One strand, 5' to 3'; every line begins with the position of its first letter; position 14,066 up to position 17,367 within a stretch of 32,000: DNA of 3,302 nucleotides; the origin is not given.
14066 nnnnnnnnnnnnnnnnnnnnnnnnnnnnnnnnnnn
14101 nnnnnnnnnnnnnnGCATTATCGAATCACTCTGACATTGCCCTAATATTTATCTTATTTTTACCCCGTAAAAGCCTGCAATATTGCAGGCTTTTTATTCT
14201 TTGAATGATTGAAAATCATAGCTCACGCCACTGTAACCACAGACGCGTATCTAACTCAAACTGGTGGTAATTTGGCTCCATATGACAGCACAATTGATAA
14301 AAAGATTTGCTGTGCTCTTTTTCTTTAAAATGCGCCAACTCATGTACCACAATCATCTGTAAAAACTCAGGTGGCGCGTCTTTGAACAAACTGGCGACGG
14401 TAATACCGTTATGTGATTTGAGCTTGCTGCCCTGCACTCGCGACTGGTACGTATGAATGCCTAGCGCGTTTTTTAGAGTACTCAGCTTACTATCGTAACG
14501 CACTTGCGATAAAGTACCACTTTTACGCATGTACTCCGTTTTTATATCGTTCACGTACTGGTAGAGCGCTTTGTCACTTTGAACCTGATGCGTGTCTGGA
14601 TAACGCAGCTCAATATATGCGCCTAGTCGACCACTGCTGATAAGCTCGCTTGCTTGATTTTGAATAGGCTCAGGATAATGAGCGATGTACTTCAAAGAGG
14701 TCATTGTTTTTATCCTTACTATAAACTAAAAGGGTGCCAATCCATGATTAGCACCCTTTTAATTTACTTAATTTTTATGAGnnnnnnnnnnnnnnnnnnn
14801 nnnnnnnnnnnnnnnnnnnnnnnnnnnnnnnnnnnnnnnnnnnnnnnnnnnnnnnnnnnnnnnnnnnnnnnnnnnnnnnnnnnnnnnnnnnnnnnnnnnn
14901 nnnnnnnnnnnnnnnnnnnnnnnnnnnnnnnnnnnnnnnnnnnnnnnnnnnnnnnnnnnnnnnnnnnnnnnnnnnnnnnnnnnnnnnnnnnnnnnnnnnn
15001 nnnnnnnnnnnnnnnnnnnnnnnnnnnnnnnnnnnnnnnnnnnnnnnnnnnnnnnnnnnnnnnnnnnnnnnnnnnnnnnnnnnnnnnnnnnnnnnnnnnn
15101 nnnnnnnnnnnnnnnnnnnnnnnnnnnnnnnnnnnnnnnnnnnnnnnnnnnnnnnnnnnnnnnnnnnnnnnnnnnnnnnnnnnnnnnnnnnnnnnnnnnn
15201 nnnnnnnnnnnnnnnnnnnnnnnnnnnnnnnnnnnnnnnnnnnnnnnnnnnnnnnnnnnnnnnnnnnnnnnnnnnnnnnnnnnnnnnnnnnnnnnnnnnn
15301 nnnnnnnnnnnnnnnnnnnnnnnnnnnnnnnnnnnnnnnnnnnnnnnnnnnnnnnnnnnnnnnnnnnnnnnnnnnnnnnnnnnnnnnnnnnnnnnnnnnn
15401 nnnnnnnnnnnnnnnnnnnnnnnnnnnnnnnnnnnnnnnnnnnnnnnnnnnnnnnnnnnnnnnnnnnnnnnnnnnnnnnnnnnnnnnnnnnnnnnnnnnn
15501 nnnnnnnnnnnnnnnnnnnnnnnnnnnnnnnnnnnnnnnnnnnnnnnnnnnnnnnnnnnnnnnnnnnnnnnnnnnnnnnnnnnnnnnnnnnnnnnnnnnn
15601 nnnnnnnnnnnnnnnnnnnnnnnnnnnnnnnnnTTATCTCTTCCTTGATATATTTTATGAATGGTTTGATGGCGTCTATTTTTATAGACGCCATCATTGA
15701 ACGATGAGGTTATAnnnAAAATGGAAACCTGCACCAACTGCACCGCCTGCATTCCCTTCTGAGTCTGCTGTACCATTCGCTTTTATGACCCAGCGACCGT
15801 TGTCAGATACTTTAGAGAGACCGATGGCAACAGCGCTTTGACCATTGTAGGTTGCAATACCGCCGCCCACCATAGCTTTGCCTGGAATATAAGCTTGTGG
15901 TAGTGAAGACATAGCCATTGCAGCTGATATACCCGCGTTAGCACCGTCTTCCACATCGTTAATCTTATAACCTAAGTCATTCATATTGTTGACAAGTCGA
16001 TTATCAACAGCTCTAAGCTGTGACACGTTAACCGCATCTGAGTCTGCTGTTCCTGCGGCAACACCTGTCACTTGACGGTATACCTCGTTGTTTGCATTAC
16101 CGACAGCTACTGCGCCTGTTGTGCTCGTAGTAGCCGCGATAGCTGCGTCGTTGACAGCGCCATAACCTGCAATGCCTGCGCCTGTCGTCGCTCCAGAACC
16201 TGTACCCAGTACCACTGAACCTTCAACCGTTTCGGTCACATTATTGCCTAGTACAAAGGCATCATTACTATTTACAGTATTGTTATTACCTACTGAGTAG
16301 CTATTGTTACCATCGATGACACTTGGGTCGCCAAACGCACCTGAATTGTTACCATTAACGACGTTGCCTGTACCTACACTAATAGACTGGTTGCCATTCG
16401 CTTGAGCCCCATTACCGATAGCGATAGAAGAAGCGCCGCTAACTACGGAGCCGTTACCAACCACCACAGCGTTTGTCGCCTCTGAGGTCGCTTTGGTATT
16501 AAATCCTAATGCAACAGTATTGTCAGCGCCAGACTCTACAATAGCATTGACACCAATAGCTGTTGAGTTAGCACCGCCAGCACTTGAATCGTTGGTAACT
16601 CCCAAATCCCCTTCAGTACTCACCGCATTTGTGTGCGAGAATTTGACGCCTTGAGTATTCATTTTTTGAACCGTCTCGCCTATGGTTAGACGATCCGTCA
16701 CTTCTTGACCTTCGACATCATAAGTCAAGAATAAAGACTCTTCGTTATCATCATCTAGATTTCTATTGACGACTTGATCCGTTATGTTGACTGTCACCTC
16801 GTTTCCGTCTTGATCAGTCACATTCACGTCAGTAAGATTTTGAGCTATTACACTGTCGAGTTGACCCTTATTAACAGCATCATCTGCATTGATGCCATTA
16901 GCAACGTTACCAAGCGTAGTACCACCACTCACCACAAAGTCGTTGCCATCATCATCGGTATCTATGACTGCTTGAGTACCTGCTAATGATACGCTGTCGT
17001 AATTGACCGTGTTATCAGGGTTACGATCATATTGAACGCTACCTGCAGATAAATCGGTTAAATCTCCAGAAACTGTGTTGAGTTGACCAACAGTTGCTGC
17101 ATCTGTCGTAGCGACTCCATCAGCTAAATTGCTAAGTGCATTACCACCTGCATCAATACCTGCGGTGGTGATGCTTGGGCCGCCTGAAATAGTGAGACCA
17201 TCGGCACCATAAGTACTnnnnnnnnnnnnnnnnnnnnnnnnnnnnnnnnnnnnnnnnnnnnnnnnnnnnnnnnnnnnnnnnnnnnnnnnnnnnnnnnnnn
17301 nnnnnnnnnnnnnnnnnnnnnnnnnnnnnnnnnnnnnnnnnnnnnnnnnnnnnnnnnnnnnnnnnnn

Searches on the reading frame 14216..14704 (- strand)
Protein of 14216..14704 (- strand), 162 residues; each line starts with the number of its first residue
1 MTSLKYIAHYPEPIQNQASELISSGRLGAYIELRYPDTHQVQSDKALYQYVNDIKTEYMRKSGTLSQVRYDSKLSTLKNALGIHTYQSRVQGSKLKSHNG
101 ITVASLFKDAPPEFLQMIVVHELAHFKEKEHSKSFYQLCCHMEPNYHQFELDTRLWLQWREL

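Call 8: search_protein_families(library=pfam, proteins=[window:14216-14704:-])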
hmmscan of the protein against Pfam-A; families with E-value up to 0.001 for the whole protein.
window:14216-14704:- (162 aa): 2 families
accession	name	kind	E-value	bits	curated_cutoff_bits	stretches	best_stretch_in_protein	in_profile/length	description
PF01863.23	YgjP-like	-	5.8e-12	46.5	26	1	38-148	91-199/207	YgjP-like, metallopeptidase domain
PF10263.15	SprT-like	-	0.00025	21.3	25.6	1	48-139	2-92/108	SprT-like family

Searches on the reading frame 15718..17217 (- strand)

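Call 56: search_protein_families(library=pfam, proteins=[window:15718-17217:-])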
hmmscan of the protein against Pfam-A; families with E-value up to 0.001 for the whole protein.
window:15718-17217:- (500 aa): 3 families
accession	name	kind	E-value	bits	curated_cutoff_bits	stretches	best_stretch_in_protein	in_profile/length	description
PF03895.21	YadA_anchor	-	2.5e-17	63.1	22.7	1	440-500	1-60/60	YadA-like membrane anchor domain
PF05662.19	YadA_stalk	-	6.5e-14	52.5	28.4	2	382-420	1-39/43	Coiled stalk of trimeric autotransporter adhesin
PF05658.19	YadA_head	-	5.2e-06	27.1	25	1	260-284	2-26/27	YadA head domain repeat (2 copies)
